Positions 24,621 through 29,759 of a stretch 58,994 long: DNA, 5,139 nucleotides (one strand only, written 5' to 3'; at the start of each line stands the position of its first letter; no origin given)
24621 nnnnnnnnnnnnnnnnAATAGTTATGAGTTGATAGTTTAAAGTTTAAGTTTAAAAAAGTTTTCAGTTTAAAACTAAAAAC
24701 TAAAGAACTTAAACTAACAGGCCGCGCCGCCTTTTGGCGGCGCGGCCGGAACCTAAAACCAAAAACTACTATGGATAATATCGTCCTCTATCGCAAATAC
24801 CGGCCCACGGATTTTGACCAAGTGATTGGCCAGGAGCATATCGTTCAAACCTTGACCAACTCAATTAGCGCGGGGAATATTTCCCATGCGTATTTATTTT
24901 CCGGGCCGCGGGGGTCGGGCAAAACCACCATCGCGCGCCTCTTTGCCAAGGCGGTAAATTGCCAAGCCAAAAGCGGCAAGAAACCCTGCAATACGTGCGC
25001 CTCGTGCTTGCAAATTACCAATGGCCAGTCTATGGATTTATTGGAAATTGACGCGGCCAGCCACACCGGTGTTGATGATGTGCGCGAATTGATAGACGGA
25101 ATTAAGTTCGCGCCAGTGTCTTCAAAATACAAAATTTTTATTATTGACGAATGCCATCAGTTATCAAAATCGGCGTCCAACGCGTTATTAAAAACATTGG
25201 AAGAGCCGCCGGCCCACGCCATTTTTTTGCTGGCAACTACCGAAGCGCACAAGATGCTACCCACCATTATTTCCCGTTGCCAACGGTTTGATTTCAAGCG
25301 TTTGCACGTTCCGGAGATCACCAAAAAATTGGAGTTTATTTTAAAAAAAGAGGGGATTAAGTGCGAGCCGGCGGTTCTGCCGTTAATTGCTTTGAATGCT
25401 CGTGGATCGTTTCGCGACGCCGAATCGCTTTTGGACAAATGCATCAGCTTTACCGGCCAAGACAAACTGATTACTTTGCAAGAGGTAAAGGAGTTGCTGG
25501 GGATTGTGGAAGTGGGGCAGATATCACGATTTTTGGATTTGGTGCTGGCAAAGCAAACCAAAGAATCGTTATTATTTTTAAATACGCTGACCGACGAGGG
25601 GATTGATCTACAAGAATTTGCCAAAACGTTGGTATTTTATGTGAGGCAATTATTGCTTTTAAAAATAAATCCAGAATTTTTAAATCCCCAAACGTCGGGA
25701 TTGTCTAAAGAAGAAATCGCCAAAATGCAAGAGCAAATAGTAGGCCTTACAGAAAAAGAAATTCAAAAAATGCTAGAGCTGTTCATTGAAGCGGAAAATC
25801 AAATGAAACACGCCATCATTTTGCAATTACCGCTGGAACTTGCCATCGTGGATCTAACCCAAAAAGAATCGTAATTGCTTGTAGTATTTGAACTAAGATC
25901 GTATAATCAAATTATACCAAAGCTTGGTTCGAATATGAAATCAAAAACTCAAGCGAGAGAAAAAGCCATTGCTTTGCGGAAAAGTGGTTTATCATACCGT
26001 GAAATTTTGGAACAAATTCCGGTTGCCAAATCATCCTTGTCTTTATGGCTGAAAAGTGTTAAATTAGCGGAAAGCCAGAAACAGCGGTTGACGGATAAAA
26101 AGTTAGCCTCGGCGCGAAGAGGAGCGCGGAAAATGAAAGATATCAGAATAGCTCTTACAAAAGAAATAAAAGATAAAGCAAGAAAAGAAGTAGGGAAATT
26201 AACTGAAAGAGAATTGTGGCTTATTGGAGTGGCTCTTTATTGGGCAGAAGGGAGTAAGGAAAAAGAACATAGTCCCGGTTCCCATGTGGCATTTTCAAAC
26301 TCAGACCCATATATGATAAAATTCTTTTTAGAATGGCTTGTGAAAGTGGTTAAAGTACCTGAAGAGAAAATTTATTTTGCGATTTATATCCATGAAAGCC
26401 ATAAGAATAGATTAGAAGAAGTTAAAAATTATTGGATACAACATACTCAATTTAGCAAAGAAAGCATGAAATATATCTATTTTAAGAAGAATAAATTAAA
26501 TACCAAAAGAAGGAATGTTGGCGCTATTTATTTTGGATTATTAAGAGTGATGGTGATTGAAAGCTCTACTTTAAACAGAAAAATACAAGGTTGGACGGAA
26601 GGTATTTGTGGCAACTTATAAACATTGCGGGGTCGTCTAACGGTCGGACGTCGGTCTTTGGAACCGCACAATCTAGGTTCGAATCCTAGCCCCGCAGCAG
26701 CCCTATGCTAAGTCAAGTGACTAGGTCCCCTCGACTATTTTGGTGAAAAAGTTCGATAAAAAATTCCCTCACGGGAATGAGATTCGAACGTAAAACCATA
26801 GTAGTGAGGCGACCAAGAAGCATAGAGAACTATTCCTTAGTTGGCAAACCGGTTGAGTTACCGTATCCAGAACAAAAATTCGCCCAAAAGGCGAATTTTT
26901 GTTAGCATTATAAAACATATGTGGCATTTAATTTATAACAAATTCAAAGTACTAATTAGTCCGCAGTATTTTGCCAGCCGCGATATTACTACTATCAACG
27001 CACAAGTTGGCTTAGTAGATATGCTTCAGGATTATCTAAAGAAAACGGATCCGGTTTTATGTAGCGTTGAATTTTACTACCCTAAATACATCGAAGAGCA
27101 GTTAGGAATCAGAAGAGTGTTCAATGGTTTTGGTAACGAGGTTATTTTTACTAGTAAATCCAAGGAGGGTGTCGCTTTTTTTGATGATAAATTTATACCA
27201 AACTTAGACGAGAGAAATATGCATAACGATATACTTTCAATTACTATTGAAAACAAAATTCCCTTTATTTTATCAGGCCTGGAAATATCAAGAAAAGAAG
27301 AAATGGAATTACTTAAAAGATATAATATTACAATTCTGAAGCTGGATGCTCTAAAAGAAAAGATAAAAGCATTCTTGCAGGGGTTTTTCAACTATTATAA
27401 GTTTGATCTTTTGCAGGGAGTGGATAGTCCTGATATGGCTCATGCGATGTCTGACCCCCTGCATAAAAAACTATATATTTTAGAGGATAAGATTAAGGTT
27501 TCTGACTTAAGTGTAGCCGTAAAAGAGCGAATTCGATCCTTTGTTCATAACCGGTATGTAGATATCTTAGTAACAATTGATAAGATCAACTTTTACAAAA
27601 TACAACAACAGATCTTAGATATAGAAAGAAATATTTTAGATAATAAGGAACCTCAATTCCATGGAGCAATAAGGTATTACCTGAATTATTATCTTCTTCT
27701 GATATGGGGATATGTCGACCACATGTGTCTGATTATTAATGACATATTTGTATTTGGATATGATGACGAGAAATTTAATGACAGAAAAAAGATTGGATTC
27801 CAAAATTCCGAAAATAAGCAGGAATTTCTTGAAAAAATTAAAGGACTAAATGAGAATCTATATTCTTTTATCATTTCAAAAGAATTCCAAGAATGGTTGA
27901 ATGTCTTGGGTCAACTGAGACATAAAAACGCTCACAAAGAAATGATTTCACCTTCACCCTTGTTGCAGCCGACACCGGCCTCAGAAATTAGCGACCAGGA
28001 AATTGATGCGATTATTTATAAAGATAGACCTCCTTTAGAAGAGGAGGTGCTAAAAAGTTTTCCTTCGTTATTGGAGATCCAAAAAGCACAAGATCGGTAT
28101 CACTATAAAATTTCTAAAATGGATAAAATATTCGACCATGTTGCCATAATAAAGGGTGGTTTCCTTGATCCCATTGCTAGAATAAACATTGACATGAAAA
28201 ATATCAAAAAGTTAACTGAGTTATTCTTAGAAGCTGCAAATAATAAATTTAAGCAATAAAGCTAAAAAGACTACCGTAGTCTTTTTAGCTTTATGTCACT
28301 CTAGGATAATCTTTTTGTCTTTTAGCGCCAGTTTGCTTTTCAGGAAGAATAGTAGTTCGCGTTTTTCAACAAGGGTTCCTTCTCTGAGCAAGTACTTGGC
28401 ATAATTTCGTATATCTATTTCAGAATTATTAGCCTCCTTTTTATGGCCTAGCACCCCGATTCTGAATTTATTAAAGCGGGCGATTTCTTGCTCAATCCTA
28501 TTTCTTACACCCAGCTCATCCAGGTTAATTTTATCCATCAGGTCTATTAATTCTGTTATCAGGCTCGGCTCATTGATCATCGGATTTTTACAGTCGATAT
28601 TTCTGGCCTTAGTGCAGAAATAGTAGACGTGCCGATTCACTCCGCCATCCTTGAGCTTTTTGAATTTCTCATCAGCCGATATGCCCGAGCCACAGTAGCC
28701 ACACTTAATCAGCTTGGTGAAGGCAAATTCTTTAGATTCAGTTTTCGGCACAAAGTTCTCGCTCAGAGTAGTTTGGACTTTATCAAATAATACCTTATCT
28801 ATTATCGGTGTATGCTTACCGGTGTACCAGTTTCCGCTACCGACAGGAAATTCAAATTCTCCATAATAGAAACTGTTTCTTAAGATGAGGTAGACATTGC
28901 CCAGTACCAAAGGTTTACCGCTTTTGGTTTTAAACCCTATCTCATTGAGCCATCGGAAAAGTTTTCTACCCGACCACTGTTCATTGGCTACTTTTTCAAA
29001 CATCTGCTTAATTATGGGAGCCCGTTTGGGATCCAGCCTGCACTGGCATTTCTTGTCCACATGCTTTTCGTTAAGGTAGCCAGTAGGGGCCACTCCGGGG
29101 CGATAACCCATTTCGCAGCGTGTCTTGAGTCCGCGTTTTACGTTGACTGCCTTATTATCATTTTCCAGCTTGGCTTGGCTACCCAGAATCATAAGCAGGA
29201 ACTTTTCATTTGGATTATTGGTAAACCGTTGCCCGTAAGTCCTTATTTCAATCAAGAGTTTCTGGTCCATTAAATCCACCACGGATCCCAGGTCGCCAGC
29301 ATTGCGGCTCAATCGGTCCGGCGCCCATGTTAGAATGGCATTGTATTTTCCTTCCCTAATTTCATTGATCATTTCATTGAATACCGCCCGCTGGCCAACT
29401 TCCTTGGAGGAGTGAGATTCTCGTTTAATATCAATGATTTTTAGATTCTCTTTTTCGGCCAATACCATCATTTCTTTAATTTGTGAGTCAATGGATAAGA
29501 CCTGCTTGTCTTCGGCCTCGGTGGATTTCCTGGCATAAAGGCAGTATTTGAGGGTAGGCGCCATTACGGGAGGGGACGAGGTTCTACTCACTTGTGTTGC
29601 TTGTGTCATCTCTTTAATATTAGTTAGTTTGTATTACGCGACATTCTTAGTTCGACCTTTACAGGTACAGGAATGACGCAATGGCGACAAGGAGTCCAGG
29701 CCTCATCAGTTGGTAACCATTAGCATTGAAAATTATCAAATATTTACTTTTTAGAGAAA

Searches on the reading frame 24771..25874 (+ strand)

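Call 5: search_protein_families(library=pfam, proteins=[window:24771-25874:+], max_evalue=0.1)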
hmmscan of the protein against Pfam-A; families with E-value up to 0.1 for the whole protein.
window:24771-25874:+ (367 aa): 25 families
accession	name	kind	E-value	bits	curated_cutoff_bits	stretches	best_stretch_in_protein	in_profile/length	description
PF13177.12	DNA_pol3_delta2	-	5.7e-52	176.4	27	1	20-178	1-160/161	DNA polymerase III, delta subunit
PF00004.35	AAA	-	1.3e-13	52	21.2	1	42-176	2-126/131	ATPase family associated with various cellular activities (AAA)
PF22608.2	DNAX_ATPase_lid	-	2.3e-12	46.9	27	1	182-229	1-48/49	DNA polymerase III clamp loader subunit, ATPase lid domain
PF12169.13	DNA_pol3_gamma3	-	5.5e-11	42.9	24.4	1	234-364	1-129/143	DNA polymerase III subunits gamma and tau domain III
PF05496.18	RuvB_N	-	7.7e-09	35.9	27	1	11-94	2-91/159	Holliday junction DNA helicase RuvB P-loop domain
PF13401.12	AAA_22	-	2.6e-05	25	27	1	42-163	9-130/130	AAA domain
PF04851.21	ResIII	-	5.4e-05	23.6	22.5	0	117-144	123-151/164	Type III restriction enzyme, res subunit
PF13191.12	AAA_16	-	0.00011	23.1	32.6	1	18-73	2-63/167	AAA ATPase domain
PF07728.20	AAA_5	-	0.00012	22.5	22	1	42-146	3-93/139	AAA domain (dynein-related subfamily)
PF01078.27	Mg_chelatase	-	0.00024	21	20.3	1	14-81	1-65/207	Magnesium chelatase, subunit ChlI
PF13173.12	AAA_14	-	0.0003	21.2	27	1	40-147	4-89/129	AAA domain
PF13604.12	AAA_30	-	0.0009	19.5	27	1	40-149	20-118/191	AAA domain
PF00270.35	DEAD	-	0.002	18.3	26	0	117-156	115-159/167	DEAD/DEAH box helicase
PF07724.20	AAA_2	-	0.0022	18.5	27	1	41-145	6-101/166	AAA domain (Cdc48 subfamily)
PF03215.21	Rad17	-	0.011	16.1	23.8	1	7-75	10-82/186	Rad17 P-loop domain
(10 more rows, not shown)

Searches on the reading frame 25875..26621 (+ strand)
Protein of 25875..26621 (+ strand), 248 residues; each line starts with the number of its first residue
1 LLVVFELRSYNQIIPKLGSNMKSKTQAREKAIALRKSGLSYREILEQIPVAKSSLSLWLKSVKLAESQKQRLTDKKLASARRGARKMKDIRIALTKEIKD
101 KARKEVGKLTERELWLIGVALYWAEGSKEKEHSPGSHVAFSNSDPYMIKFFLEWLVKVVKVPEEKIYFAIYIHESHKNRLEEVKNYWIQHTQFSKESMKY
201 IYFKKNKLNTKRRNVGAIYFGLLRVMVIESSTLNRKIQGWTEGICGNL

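Call 5: search_protein_families(library=pfam, proteins=[window:25875-26621:+], max_evalue=0.1)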
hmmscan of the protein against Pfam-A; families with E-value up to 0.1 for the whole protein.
window:25875-26621:+ (248 aa): 1 family
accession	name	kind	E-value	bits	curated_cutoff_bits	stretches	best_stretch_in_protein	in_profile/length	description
PF25787.1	HTH_SB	-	0.036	14.3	43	0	27-55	11-39/53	Sleeping Beauty transposase HTH domain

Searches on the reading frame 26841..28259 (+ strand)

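Call 5: search_protein_families(library=pfam, proteins=[window:26841-28259:+], max_evalue=0.1)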
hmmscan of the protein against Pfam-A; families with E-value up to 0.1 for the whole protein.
window:26841-28259:+ (472 aa): 2 families
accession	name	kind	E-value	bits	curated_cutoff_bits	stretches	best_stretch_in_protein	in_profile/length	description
PF18730.6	HEPN_Cthe2314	-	0.026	14.9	27.1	1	266-398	35-139/174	Cthe_2314-like HEPN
PF08388.16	GIIM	-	0.098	13.1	23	0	166-188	19-41/80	Group II intron, maturase-specific domain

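Call 6: search_protein_families(library=ncbifam, proteins=[window:26841-28259:+], max_evalue=0.1)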
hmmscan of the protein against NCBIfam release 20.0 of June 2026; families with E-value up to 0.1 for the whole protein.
window:26841-28259:+ (472 aa): 0 families

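Call 28: search_protein_families(library=padloc, proteins=[window:26841-28259:+], max_evalue=0.01)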
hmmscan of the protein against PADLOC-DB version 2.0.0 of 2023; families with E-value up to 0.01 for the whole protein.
window:26841-28259:+ (472 aa): 0 families

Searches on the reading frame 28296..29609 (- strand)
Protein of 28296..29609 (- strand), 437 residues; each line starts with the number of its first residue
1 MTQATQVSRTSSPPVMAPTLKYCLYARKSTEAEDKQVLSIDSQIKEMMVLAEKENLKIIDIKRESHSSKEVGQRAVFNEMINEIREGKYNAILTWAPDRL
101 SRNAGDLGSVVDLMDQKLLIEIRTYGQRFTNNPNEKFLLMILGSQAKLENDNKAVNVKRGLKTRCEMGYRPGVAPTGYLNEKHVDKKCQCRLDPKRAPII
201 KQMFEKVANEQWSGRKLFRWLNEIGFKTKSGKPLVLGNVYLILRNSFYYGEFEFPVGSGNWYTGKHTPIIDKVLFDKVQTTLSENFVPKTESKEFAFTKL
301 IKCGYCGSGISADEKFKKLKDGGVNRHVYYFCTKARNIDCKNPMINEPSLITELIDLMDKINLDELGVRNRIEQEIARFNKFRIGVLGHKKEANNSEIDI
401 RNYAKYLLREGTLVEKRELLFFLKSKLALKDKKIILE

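Call 5: search_protein_families(library=pfam, proteins=[window:28296-29609:-], max_evalue=0.1)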
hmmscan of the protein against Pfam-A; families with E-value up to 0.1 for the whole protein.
window:28296-29609:- (437 aa): 4 families
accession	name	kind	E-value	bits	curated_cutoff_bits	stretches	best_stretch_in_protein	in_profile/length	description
PF00239.26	Resolvase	-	1.1e-19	71.4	23.3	1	24-168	3-143/145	Resolvase, N terminal domain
PF07508.19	Recombinase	-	1.8e-15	57.4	21.1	1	194-285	1-102/102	Recombinase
PF13408.12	Zn_ribbon_recom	-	1.9e-07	31.8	25.3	1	297-354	2-53/58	Recombinase zinc beta ribbon domain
PF02635.20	DsrE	-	0.058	14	22.7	0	312-360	60-109/116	DsrE/DsrF-like family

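Call 6: search_protein_families(library=ncbifam, proteins=[window:28296-29609:-], max_evalue=0.1)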
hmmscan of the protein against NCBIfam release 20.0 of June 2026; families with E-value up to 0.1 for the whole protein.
window:28296-29609:- (437 aa): 6 families
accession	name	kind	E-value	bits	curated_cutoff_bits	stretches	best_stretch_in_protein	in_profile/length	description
NF047343.1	SCCmet_CcrB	equivalog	9.3e-41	140.1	900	1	23-346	10-345/542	cassette chromosome recombinase CcrB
NF041201.1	recomb_XisF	equivalog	3.4e-21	75.7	375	1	25-358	4-353/465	fdxN element excision recombinase XisF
NF047347.1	SCCmet_CcrC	equivalog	5.9e-17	61.4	900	1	21-336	4-340/558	cassette chromosome recombinase CcrC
NF047344.1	SCCmet_CcrA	equivalog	4.5e-15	55.7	700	1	25-378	7-340/442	cassette chromosome recombinase CcrA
NF049883.1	resolv_YneB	equivalog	4.3e-12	45.9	175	1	23-172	3-150/211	YneB family resolvase-like protein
NF033518.0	transpos_IS607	equivalog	0.00049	19.7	110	1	20-103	54-133/187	IS607 family transposase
